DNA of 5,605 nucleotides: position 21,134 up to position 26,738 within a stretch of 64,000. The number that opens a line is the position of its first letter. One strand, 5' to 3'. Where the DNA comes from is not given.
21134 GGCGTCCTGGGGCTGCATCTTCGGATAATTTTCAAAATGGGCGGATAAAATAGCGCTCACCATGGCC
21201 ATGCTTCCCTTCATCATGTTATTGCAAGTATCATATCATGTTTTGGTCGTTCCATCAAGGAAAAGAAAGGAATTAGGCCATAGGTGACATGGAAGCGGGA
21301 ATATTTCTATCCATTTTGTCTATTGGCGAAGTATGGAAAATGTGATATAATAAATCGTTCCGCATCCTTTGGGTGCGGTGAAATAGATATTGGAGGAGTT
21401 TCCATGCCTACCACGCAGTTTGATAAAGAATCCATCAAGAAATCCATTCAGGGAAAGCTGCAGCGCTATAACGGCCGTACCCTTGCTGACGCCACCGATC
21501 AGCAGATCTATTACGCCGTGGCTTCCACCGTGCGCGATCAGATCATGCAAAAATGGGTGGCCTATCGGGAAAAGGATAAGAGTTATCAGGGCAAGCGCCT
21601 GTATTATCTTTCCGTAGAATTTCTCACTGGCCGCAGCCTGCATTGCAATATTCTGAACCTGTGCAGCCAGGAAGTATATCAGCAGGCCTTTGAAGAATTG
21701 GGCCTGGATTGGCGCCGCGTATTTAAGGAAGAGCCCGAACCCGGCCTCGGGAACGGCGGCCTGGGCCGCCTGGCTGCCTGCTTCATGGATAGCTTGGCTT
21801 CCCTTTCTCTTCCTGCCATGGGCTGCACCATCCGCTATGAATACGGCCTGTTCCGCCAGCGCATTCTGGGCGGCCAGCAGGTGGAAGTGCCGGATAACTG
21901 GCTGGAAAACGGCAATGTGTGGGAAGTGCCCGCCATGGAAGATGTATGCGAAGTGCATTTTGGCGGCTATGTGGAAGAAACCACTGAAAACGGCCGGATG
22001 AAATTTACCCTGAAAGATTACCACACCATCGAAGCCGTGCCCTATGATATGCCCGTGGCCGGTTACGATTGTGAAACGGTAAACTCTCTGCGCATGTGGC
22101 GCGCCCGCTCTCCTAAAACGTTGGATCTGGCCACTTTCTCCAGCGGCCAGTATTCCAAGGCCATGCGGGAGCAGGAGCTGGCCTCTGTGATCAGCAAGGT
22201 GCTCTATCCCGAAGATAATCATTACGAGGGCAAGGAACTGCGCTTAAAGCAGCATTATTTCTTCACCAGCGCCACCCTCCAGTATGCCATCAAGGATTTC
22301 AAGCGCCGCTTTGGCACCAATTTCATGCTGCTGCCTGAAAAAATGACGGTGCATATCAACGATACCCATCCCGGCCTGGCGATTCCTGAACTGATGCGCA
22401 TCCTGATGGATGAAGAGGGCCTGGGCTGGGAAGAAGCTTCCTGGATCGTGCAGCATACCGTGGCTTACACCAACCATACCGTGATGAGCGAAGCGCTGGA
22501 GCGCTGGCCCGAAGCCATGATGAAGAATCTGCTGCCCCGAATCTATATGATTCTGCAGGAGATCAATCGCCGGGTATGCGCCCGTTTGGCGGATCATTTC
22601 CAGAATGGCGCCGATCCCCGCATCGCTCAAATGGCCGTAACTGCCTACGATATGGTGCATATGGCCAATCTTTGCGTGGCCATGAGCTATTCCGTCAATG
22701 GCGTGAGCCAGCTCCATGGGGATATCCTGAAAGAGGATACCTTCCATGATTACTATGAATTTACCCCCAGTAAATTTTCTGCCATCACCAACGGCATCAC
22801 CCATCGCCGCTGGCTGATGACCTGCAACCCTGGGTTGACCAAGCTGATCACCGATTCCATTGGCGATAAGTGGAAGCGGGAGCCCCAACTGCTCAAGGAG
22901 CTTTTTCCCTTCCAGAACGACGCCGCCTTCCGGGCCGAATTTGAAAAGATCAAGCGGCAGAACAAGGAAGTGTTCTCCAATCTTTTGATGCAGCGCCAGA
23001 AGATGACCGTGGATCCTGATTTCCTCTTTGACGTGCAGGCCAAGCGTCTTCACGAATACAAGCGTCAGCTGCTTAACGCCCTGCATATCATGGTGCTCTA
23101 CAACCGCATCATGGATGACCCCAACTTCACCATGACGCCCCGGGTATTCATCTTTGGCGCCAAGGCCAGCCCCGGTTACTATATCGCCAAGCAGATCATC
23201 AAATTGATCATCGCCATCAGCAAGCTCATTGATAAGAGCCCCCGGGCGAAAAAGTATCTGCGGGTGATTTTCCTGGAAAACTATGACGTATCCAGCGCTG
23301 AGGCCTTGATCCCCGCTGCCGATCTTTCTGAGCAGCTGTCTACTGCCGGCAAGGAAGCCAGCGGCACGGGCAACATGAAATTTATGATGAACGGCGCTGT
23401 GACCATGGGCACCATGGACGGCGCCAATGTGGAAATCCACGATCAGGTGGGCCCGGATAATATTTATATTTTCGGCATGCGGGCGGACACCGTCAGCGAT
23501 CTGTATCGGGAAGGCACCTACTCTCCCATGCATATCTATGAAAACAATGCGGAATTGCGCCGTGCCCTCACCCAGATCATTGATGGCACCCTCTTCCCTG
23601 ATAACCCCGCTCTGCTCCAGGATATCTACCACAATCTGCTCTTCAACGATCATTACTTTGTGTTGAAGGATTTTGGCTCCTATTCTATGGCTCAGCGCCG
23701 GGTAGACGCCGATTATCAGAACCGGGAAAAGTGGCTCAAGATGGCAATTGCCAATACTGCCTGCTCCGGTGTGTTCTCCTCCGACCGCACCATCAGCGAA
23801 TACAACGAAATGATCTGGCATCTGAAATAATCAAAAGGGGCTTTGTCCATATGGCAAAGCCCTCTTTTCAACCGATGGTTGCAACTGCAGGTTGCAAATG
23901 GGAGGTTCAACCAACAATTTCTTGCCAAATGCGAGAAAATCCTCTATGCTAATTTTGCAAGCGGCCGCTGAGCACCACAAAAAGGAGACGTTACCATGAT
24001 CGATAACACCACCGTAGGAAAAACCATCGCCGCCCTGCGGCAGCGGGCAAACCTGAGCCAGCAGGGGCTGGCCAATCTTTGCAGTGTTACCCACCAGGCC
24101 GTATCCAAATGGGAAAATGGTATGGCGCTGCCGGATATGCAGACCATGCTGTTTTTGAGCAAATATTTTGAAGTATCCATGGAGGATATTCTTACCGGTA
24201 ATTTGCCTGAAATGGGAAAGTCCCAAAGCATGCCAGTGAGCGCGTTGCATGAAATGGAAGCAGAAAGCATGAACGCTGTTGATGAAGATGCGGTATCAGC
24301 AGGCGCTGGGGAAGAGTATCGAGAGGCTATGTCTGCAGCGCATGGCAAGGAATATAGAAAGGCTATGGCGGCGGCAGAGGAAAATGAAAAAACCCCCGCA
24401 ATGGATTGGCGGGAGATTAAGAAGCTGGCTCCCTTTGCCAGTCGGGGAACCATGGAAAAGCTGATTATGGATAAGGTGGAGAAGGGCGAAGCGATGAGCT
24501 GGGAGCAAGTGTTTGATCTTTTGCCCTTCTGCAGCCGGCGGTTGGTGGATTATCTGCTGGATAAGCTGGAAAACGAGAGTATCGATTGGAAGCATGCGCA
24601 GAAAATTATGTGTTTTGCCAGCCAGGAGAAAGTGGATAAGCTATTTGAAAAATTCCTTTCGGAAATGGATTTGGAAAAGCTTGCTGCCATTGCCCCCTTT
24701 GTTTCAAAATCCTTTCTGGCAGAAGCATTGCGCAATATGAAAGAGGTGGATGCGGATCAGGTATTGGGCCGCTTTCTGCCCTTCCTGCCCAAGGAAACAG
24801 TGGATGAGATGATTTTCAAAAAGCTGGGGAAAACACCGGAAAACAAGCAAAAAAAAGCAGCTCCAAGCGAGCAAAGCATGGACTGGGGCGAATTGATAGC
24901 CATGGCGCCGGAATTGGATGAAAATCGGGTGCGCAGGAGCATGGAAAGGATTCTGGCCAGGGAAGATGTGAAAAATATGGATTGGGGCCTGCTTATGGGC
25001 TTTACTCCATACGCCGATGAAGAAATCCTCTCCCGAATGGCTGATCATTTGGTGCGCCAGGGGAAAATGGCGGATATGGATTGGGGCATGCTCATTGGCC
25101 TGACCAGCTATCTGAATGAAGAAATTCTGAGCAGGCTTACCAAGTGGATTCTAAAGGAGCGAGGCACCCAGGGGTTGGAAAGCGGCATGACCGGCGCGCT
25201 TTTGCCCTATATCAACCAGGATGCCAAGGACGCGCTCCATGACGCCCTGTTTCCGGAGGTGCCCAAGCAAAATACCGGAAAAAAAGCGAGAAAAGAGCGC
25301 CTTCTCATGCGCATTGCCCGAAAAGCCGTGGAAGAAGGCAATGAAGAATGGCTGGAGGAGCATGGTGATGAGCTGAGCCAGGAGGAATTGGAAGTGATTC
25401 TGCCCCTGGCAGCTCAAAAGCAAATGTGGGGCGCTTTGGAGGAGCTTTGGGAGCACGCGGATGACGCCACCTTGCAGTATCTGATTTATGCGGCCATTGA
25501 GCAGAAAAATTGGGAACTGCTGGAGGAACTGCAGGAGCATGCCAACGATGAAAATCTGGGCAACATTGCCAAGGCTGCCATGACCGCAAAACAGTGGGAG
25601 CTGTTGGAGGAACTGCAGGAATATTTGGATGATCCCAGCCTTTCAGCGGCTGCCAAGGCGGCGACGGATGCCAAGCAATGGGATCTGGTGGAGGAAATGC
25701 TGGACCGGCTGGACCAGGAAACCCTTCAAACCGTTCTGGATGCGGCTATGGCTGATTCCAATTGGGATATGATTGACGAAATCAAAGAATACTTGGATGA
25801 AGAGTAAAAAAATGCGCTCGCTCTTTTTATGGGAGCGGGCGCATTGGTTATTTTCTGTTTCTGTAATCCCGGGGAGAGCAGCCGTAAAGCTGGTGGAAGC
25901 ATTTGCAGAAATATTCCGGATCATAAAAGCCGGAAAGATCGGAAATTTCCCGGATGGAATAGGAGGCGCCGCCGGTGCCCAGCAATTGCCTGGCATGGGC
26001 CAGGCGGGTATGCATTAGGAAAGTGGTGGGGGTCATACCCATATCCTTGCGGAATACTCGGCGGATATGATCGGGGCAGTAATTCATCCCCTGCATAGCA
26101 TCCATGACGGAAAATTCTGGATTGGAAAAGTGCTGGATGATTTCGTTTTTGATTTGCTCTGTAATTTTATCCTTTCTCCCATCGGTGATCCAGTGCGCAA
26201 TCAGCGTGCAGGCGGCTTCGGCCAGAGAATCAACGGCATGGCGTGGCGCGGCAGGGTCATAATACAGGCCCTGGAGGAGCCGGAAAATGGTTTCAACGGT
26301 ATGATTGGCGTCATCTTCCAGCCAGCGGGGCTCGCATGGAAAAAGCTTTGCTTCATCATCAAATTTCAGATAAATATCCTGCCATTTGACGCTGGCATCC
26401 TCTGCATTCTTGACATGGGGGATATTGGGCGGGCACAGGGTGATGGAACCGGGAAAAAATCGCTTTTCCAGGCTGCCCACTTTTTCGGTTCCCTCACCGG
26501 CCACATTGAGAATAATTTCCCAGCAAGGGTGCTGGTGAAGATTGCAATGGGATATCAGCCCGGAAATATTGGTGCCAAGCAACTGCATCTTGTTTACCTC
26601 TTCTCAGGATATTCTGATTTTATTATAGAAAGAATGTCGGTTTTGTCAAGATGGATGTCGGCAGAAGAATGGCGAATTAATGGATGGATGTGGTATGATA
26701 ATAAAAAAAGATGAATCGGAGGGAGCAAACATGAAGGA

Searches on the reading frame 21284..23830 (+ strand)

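Call 50: search_protein_families(library=pfam, proteins=[window:21284-23830:+])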
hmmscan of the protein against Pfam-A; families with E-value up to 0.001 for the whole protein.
window:21284-23830:+ (848 aa): 1 family
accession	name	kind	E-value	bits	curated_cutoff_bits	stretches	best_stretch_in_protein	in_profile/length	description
PF00343.26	Phosphorylase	-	0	1022.8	27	1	137-847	2-713/713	Carbohydrate phosphorylase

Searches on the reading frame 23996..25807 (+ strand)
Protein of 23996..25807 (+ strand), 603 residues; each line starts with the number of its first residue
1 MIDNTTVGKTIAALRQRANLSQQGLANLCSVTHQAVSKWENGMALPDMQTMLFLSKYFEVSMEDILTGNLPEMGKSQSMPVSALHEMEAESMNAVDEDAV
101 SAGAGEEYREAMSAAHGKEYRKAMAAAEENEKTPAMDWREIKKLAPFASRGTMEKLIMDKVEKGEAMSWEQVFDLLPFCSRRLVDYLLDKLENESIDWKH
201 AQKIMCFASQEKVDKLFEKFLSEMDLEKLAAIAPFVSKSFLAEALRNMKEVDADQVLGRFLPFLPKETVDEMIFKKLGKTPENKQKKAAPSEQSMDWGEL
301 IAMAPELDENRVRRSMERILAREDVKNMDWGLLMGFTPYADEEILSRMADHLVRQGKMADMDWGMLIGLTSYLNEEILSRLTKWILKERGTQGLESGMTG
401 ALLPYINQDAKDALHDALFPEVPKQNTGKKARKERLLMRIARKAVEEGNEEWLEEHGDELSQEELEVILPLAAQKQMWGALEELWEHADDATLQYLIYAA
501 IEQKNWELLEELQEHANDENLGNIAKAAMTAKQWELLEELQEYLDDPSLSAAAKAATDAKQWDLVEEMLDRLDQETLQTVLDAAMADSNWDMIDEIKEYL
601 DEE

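Call 50: search_protein_families(library=pfam, proteins=[window:23996-25807:+])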
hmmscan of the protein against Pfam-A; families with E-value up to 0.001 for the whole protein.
window:23996-25807:+ (603 aa): 3 families
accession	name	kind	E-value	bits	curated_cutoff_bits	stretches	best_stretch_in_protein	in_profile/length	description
PF01381.28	HTH_3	-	1.4e-11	44.7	23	1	11-64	1-54/55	Helix-turn-helix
PF13560.12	HTH_31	-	9.8e-07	29.4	27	1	8-51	3-47/64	Helix-turn-helix domain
PF12844.13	HTH_19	-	8.2e-05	22.9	30.2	1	8-69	1-62/64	Helix-turn-helix domain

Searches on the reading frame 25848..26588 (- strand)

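Call 29: search_protein_families(library=ncbifam, proteins=[window:25848-26588:-], max_evalue=0.01)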
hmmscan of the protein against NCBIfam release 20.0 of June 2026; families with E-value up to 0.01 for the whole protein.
window:25848-26588:- (246 aa): 21 families
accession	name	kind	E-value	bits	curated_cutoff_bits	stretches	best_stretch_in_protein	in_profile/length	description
NF007860.0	PRK10572.1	equivalog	9.2e-13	47.7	208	1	143-245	185-284/292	arabinose operon transcriptional regulator AraC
NF052534.1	RzbtTranRegRhrA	equivalog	2.8e-11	43.2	500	1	142-244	208-309/312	rhizobactin biosynthesis transcriptional regulator RhrA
NF047788.1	TransRegPocR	equivalog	6.7e-11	42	500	1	150-245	198-290/296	transcriptional regulator PocR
NF006902.0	PRK09393.1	equivalog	1.4e-10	40.9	425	1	158-245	236-321/327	transcriptional regulator FtrA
NF010026.0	PRK13501.1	equivalog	4.2e-10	39.3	363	1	134-245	172-277/290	HTH-type transcriptional activator RhaR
NF052371.1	TransRegGbdRPseu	equivalog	4.4e-10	39.1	480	1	174-244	257-325/365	choline metabolism transcriptional regulator GbdR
NF049932.1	TranspRegBtr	equivalog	3.2e-09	35.9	900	1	155-244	177-264/531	bacillibactin transport transcriptional regulator Btr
TIGR04094.1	adjacent_YSIRK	equivalog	3.8e-09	36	200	1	150-243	290-383/383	YSIRK-targeted surface antigen transcriptional regulator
NF010028.0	PRK13503.1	equivalog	5.9e-09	35.7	288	1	175-245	204-272/278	HTH-type transcriptional activator RhaS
NF047455.1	TF_Staph_AryK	equivalog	2.8e-08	32.5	850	1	137-245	153-258/759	transcriptional regulator AryK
NF010025.2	PRK13500.1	equivalog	1.7e-07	31.1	525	1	161-245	194-277/282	HTH-type transcriptional activator RhaR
NF010027.0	PRK13502.1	equivalog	4.7e-07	29.5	384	1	161-244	194-276/282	HTH-type transcriptional activator RhaR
NF007243.0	PRK09685.1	equivalog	5.6e-07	29.3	199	1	97-245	149-301/303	transcriptional regulator FeaR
NF007693.0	PRK10371.1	equivalog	5.7e-06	25.8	253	1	150-244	207-298/309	transcriptional regulator MelR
TIGR02297.1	HpaA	equivalog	7.5e-06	25.4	274.65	1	174-245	218-287/287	4-hydroxyphenylacetate catabolism regulatory protein HpaA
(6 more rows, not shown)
